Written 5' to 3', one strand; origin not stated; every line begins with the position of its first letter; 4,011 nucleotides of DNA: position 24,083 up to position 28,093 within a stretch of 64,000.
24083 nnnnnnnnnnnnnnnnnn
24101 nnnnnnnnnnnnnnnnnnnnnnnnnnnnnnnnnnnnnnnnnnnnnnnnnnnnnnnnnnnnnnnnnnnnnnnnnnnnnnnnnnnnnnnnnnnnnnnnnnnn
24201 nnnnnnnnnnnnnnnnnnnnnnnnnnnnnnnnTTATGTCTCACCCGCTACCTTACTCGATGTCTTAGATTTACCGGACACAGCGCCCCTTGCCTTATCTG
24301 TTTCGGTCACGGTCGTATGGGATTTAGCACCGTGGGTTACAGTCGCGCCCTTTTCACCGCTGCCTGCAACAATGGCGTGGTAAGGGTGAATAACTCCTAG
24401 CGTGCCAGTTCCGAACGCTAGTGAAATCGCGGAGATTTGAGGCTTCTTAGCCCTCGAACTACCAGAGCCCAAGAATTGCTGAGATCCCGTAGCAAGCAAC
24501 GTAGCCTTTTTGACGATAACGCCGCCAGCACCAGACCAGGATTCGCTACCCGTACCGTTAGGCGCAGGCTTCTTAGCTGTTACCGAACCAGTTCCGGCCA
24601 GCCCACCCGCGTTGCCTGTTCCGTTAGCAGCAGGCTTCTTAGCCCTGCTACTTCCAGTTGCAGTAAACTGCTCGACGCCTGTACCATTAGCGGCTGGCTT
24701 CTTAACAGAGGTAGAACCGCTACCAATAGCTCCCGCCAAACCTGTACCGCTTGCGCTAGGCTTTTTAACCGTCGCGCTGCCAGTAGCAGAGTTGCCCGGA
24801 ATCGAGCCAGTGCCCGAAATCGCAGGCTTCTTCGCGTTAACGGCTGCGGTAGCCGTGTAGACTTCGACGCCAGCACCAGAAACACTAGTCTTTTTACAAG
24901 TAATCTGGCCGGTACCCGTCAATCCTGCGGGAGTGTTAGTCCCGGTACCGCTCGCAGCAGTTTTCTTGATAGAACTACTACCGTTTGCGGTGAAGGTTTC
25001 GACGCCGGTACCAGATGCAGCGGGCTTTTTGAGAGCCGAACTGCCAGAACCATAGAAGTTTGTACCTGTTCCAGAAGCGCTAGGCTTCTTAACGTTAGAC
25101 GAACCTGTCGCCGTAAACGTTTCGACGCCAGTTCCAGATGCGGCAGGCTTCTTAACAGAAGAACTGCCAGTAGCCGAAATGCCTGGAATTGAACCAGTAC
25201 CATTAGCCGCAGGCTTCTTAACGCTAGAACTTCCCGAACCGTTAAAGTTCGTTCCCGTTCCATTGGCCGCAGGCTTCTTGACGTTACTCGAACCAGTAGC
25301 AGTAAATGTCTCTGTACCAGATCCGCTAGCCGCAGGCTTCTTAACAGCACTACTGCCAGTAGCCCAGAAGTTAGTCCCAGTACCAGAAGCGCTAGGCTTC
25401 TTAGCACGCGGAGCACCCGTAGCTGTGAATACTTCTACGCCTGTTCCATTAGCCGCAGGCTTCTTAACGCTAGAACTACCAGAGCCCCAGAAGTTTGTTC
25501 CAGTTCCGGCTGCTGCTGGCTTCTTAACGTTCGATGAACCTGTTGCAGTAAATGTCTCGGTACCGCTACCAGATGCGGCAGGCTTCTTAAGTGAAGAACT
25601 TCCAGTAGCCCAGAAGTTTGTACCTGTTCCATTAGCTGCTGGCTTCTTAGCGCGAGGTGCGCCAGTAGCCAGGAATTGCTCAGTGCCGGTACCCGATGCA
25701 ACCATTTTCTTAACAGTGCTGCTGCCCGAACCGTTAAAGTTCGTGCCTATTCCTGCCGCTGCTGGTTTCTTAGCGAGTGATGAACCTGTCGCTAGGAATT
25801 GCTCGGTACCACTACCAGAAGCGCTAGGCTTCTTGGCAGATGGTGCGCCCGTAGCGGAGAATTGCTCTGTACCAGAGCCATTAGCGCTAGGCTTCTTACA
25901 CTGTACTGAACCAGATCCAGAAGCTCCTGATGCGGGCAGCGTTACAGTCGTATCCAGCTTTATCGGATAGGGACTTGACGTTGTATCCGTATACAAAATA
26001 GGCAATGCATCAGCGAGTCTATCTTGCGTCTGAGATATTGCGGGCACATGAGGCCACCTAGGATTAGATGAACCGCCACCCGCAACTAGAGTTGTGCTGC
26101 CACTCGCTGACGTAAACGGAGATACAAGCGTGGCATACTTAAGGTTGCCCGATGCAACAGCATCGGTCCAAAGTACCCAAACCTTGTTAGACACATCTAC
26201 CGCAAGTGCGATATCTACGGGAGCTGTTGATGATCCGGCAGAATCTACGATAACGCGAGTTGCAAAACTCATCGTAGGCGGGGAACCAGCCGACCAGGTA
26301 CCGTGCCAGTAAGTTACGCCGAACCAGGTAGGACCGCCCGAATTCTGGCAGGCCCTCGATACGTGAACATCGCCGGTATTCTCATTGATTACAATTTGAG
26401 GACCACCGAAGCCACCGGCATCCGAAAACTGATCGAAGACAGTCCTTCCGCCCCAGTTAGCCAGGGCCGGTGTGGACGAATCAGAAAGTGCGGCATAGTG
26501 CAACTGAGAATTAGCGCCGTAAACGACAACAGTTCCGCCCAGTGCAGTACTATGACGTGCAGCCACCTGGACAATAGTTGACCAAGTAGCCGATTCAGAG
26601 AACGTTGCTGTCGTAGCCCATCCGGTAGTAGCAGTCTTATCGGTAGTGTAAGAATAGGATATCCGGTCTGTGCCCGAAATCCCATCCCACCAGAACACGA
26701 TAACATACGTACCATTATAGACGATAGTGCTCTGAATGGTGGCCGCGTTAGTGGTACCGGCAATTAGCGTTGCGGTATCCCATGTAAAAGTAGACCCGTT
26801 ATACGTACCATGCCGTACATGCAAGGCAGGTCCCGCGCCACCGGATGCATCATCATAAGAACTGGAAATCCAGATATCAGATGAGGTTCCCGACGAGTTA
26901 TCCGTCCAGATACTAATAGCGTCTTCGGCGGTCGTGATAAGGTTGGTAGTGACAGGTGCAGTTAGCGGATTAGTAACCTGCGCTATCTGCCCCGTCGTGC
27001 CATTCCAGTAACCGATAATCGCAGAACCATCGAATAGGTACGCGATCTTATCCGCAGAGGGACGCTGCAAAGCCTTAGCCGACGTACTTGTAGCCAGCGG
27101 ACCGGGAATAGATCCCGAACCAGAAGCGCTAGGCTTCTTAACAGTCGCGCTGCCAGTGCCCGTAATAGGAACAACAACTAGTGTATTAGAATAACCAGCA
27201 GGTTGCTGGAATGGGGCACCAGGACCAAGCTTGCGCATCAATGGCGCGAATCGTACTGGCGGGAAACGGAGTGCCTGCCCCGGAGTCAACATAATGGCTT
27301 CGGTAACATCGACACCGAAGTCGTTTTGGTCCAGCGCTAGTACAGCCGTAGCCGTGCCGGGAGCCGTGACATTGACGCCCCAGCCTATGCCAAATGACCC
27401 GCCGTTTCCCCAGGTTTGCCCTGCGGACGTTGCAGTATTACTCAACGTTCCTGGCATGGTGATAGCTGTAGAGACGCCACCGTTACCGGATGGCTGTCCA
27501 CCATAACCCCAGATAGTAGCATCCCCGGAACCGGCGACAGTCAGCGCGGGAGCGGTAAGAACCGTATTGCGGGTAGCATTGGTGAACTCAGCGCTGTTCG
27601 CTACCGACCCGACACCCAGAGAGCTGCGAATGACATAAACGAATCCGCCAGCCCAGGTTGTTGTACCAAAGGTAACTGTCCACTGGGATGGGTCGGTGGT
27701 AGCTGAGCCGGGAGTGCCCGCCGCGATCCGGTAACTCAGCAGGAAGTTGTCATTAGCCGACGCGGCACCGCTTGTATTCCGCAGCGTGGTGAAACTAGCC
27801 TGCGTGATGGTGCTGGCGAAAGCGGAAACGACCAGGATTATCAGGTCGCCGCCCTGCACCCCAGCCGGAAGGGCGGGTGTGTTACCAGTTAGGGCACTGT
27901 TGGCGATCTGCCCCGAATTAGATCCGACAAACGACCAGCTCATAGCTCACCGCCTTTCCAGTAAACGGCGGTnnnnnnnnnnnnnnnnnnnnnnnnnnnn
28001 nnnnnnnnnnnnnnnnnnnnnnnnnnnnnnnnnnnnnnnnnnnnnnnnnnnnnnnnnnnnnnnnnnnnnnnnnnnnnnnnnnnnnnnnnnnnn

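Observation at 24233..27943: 1236-aa protein with ~24 tandem 20-aa Lys-Lys-Pro/Gly-Thr-Gly repeats between the capsid and connector genes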

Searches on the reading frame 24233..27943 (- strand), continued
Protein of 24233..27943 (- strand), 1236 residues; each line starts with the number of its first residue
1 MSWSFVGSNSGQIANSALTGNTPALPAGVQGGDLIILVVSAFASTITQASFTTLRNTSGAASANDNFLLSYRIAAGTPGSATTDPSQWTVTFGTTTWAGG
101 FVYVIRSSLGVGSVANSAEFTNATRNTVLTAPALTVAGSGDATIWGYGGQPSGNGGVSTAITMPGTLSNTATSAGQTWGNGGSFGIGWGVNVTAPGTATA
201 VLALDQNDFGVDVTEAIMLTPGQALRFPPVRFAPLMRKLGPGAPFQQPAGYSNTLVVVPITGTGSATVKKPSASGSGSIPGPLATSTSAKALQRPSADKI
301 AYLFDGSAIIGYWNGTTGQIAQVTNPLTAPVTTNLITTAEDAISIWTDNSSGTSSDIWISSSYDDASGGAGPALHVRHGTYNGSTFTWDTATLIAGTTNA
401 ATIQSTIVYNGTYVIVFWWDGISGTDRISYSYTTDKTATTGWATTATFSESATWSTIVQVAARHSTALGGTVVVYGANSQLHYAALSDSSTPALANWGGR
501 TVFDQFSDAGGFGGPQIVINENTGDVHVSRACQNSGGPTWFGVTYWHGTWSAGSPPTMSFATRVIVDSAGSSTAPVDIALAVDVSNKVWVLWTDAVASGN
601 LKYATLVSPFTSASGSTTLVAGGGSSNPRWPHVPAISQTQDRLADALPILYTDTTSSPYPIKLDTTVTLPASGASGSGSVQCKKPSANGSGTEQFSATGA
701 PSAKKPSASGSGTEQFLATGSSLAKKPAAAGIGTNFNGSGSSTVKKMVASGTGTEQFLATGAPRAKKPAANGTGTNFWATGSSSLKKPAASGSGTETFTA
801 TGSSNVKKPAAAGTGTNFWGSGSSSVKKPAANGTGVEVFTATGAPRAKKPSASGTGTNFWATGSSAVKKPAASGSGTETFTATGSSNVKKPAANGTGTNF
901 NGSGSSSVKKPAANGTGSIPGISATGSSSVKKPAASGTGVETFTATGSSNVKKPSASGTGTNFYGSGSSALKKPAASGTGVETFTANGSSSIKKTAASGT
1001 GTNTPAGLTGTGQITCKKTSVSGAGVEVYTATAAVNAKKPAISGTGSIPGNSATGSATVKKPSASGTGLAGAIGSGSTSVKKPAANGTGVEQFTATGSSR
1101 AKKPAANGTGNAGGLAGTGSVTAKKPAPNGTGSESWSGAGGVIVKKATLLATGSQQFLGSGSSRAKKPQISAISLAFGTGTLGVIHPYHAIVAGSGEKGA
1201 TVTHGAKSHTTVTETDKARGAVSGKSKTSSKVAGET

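Call 95: find_encoding_contigs(protein=P0055, flank=10000, max_places=1)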
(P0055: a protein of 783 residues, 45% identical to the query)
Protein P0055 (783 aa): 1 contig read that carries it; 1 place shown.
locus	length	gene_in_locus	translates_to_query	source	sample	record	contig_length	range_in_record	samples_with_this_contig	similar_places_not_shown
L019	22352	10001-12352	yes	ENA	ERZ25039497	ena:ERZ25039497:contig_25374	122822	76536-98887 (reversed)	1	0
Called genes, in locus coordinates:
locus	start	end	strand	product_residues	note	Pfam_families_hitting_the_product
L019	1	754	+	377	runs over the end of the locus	PF01041:DegT_DnrJ_EryC1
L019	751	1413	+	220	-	PF00535:Glycos_transf_2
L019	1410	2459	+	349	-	PF03214:RGP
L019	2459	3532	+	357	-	PF01073:3Beta_HSD (weak), PF01370:Epimerase, PF02719:Polysacc_synt_2 (weak), PF07993:NAD_binding_4, PF16363:GDP_Man_Dehyd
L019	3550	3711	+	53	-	-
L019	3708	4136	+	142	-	-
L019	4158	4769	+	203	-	PF13649:Methyltransf_25 (weak)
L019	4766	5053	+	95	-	-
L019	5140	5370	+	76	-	PF02467:Whib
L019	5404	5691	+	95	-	-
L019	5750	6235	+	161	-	-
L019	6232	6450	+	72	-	-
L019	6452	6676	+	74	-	-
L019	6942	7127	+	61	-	-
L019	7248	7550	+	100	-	-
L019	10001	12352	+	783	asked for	-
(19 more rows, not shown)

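Call 96: find_encoding_contigs(protein=P0060, flank=10000, max_places=1)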
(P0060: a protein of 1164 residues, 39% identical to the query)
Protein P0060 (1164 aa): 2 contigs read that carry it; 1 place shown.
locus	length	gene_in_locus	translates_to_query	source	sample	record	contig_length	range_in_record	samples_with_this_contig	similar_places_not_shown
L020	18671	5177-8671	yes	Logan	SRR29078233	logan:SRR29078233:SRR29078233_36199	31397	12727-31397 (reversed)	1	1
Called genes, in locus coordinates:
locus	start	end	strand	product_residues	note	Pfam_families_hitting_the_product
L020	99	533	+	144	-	-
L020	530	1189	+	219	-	-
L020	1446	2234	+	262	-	-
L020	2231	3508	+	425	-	-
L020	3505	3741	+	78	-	-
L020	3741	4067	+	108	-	-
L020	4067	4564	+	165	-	-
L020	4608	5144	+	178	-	-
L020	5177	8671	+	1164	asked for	-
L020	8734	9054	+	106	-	-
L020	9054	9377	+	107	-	-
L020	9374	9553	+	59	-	-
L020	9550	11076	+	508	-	PF04860:Phage_portal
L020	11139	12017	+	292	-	PF04586:Peptidase_S78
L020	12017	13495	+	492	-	PF05065:Phage_capsid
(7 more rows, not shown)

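Call 97: find_encoding_contigs(protein=P0005, flank=10000, max_places=1)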
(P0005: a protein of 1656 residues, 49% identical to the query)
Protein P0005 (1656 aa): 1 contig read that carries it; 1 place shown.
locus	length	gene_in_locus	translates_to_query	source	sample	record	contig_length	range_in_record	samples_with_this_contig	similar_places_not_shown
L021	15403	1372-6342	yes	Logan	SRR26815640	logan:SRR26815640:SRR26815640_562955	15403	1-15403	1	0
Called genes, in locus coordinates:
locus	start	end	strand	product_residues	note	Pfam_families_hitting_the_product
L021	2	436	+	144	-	?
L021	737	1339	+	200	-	-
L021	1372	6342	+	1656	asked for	-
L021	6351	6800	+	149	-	-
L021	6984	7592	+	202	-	PF14265:DUF4355 (weak)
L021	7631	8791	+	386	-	PF05065:Phage_capsid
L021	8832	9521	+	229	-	-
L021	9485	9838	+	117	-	-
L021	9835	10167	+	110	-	PF04883:HK97-gp10_like (weak)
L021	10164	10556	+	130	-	PF23841:Phage_tail_terminator_2 (weak)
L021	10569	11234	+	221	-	PF25681:Phage_TTP_17 (faint)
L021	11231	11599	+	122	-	-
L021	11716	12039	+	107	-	-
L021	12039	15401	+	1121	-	?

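Call 98: find_encoding_contigs(protein=P0004, flank=10000, max_places=1)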
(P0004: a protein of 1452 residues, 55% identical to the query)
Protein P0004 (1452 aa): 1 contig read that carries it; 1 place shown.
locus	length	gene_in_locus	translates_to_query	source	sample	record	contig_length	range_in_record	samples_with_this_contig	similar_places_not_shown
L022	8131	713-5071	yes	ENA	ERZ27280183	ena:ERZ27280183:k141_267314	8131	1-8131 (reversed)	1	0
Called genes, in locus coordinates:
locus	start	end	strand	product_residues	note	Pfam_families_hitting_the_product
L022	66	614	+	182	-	-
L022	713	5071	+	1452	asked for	-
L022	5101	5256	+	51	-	-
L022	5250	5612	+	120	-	-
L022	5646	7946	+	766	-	-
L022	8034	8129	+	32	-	?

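Call 99: find_encoding_contigs(protein=P0007, flank=10000, max_places=1)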
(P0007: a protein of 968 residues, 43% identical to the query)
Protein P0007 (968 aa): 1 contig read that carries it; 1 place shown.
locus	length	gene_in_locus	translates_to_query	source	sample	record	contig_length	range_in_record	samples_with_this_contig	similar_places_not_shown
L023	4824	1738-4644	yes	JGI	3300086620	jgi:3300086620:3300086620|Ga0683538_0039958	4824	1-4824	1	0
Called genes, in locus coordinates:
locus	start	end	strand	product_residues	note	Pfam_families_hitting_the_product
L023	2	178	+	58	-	?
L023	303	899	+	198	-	-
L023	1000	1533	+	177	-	-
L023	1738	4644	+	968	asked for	-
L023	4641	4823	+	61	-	?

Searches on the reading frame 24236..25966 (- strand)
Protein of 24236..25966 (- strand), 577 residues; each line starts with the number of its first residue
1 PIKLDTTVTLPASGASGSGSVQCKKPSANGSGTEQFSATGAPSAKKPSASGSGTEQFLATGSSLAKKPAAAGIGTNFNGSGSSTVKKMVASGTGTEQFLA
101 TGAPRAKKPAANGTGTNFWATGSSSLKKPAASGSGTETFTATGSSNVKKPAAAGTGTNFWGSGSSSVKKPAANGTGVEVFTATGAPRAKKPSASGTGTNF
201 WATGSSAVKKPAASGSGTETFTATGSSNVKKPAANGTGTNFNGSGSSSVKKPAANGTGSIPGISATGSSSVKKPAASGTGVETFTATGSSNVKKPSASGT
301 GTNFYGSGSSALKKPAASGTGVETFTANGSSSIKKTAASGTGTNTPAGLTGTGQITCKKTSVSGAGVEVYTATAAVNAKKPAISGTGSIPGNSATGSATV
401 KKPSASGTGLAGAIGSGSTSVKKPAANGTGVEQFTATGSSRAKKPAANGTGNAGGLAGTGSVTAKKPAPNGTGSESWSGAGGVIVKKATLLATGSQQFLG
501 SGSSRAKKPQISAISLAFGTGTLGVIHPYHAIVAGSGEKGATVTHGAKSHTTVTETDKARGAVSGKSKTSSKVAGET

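Call 69: find_homologous_proteins(query=window:24236-25966:-, max_evalue=0.000001)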
Query window:24236-25966:- (577 aa): 24 proteins with E <= 0.000001 among 8000 candidates.
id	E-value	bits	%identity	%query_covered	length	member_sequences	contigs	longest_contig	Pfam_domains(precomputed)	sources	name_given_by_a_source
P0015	6.7e-53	199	45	48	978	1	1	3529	-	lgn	-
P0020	1.1e-48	185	43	58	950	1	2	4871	-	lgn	-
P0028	5.6e-37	146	39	53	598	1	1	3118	-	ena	-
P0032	5.2e-33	133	37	49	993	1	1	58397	-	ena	-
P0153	2.6e-24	104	34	62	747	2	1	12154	-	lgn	-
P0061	6.6e-21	93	33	65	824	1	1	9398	-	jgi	jgi:hypothetical protein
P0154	5.4e-20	90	37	56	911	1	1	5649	-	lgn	-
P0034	6.1e-18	83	38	41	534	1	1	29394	-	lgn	-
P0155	3.8e-15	74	34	51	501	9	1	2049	-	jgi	jgi:hypothetical protein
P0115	2.4e-14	71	34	64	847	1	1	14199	-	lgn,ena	-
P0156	1.9e-13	69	38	29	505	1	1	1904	-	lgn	-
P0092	3.5e-13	68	33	54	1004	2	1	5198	-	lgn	-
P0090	4.6e-13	67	37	48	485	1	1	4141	-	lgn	-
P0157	5.4e-12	64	34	44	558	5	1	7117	-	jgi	jgi:hypothetical protein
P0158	6.7e-12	63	33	52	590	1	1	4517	-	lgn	-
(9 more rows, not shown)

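Call 87: search_solved_structures(query=window:24446-25897:-, max_evalue=10, show_alignments=1)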
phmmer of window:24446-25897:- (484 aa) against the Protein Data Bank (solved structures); distinct sequences matched with E-value up to 10: 1.
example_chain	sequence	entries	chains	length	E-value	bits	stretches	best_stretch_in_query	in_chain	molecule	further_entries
3jv9_A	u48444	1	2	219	3.3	10.1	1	32-78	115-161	Transcriptional regulator, LysR family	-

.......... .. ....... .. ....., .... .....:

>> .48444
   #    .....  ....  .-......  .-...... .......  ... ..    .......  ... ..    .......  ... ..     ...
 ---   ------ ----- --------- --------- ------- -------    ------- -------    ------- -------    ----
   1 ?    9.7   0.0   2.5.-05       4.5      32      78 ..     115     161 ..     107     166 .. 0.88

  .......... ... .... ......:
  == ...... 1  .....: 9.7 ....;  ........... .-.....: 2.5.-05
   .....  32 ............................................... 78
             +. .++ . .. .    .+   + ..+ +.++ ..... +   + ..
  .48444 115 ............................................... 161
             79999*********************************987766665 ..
